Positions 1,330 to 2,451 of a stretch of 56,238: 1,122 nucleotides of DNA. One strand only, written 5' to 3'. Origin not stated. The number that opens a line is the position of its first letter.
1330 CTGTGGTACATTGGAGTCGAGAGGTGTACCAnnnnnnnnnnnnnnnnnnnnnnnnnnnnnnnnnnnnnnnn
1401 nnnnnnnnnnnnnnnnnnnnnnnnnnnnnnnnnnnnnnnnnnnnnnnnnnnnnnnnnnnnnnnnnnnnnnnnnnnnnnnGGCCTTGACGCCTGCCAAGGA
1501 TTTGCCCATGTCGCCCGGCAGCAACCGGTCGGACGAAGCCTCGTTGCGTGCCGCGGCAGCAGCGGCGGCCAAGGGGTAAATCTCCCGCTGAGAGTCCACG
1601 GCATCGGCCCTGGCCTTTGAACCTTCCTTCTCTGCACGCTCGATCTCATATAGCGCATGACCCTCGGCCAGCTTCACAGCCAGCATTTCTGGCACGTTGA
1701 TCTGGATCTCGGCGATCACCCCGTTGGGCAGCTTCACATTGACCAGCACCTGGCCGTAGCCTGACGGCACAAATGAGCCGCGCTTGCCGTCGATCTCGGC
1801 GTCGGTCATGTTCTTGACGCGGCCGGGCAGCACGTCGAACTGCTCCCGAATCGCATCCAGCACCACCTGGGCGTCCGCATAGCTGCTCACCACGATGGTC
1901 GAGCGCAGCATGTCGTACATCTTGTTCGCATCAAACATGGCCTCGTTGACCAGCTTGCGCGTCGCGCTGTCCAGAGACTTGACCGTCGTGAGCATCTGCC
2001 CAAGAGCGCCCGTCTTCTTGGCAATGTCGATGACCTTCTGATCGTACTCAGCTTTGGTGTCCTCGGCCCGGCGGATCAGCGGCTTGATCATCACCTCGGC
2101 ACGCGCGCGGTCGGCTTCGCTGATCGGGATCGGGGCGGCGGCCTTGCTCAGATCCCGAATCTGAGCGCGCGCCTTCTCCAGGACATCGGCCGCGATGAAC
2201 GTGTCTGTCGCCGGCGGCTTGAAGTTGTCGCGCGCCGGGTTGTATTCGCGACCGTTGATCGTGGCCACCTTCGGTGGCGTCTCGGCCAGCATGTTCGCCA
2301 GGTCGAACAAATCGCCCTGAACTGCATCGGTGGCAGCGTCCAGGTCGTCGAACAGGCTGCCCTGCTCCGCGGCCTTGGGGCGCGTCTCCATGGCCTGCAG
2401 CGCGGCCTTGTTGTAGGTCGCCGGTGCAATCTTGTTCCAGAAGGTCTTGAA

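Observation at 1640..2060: RelA/SpoT-like nucleotidyltransferase domain inside the giant protein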

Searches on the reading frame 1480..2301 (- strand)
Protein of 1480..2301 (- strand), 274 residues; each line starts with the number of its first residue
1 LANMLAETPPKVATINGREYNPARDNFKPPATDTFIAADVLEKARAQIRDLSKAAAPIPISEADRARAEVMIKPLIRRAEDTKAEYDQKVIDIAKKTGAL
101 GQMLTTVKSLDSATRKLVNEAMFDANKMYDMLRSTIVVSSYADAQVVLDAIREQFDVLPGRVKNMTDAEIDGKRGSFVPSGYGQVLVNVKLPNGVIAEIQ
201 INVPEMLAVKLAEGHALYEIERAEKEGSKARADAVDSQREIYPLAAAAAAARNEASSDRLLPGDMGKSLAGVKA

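Call 8: search_protein_families(library=pfam, proteins=[window:1480-2301:-], max_evalue=1)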
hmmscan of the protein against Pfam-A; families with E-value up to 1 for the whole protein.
window:1480-2301:- (274 aa): 3 families
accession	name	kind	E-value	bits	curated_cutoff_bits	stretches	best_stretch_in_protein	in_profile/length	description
PF04607.23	RelA_SpoT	-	1.6e-06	28.8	27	1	107-214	3-104/113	Region found in RelA / SpoT proteins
PF02465.23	FliD_N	-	0.17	13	24.8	1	71-138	8-75/97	Flagellar hook-associated protein 2 N-terminus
PF21585.2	A-ATP_synth_H_N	-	0.3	11.6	27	1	209-236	12-39/46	Archaeal A-ATP synthase, subunit H, N-terminal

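Call 9: search_protein_families(library=ncbifam, proteins=[window:1480-2301:-], max_evalue=1)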
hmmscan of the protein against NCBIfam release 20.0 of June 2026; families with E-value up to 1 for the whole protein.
window:1480-2301:- (274 aa): 0 families

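Call 16: search_dna_similar(query=window:1480-2301:-, collection=phages, mode=protein, max_rows=30, max_evalue=0.001)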
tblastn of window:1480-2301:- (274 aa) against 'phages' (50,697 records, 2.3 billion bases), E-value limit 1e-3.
Records with a match: 2; places in all: 2; records where one place covers at least 80% of the query: 0.
Best place of each record, by identity: <60% 2.
By first word of the organism name: Bordetella 2.
By host as written in the record: Bordetella bronchiseptica 4715 2.
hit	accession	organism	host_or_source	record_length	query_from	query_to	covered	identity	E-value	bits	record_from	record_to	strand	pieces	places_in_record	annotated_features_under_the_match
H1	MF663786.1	Bordetella phage vB_BbrM_PHB04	Bordetella bronchiseptica 4715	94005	97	242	53%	27.5%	6e-5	50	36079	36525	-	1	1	hypothetical protein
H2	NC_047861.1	Bordetella phage vB_BbrM_PHB04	Bordetella bronchiseptica 4715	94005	97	242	53%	27.5%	6e-5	50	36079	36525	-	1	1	hypothetical protein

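Call 17: search_dna_similar(query=window:1480-2301:-, collection=plasmids, mode=protein, max_rows=30, max_evalue=0.001)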
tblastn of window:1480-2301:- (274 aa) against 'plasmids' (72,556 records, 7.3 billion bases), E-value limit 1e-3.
Records with a match: 1; places in all: 1; records where one place covers at least 80% of the query: 0.
Best place of each record, by identity: <60% 1.
By first word of the organism name: Azospirillum 1.
By predicted mobility (MOB-suite, as given by PLSDB): non-mobilizable 1.
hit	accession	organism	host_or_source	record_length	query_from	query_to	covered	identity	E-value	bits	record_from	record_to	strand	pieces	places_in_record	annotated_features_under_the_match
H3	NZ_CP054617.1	Azospirillum oryzae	cell culture,soil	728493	107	244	50%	31.0%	2e-7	59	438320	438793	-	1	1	hypothetical protein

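Call 18: find_homologous_proteins(query=window:1480-2301:-, max_evalue=0.001)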
Query window:1480-2301:-: 1666 candidates shared short words with the query, none scored E <= 0.001.

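Call 19: search_solved_structures(query=window:1480-2301:-, max_evalue=10, show_alignments=3)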
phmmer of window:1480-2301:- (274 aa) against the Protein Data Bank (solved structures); distinct sequences matched with E-value up to 10: 5.
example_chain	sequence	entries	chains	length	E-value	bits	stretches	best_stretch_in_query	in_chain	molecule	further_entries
6ox6_A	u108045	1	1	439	0.00028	24.1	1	76-217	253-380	Tas1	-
8acu_A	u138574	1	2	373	0.11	15.7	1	107-227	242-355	GTP pyrophosphokinase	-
6yxa_A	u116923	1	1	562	0.21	14.8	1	107-227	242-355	GTP pyrophosphokinase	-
7oiw_A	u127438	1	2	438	1.1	12.5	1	107-230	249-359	GTP pyrophosphokinase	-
9jpf_B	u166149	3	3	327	1.1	12.4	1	6-61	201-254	Type I-F CRISPR-associated protein Csy2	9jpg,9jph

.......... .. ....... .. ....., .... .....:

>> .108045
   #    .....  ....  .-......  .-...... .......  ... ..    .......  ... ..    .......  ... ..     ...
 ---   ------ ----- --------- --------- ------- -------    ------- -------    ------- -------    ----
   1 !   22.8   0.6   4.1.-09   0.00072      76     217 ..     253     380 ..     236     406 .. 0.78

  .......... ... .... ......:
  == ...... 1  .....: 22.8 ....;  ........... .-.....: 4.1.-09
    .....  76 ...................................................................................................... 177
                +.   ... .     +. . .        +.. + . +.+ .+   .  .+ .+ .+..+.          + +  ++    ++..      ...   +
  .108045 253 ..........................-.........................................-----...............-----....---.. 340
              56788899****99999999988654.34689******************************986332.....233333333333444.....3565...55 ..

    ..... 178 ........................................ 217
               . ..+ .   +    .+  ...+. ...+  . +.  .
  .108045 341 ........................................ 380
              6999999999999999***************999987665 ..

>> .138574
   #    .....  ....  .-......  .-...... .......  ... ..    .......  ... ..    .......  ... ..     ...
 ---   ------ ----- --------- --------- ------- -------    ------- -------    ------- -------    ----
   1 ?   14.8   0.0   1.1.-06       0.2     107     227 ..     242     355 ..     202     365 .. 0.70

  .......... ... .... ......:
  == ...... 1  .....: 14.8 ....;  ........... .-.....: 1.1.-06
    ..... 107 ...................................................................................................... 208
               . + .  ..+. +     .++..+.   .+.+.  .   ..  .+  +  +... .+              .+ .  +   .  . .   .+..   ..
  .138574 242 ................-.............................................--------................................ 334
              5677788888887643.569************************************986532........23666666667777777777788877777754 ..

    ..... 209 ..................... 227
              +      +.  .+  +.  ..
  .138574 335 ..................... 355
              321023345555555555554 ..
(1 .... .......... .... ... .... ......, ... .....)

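Call 57: get_annotated_region(hit=H1, flank=6000)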
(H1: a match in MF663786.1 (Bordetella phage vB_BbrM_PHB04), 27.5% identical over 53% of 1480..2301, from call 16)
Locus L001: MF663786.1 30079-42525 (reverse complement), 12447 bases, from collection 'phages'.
description: Bordetella phage vB_BbrM_PHB04, complete genome.
organism: Bordetella phage vB_BbrM_PHB04 (NCBI taxid 2029657)
taxonomy: Viruses; Duplodnaviria; Heunggongvirae; Uroviricota; Caudoviricetes; Phabquatrovirus; Phabquatrovirus PHB04
host: Bordetella bronchiseptica 4715; source: wastewater; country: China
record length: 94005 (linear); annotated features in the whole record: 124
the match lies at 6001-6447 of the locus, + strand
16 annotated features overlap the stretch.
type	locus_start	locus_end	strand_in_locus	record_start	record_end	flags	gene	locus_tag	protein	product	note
CDS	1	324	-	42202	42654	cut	-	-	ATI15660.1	hypothetical protein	-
CDS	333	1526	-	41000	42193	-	-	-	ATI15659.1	RNA-splicing ligase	RtcB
CDS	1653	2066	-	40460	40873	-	-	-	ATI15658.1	hypothetical protein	-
CDS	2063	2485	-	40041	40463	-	-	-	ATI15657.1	hypothetical protein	-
CDS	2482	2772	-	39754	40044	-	-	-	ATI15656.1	hypothetical protein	-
CDS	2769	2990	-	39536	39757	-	-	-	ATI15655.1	hypothetical protein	-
CDS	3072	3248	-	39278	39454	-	-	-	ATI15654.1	hypothetical protein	-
CDS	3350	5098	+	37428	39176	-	-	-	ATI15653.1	portal protein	-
CDS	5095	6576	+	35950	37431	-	-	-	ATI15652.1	hypothetical protein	-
CDS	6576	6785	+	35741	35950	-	-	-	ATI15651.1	hypothetical protein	-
CDS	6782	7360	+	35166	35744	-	-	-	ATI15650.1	bifunctional (p)ppGpp synthetase/guanosine-3',5'-bis(diphosphate) 3'-pyrophosphohydrolase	-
CDS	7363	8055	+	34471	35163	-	-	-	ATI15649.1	serine/threonine protein phosphatase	-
CDS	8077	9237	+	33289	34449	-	-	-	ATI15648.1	hypothetical protein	-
CDS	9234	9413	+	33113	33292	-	-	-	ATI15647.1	hypothetical protein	-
CDS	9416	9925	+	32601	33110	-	-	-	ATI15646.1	hypothetical protein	-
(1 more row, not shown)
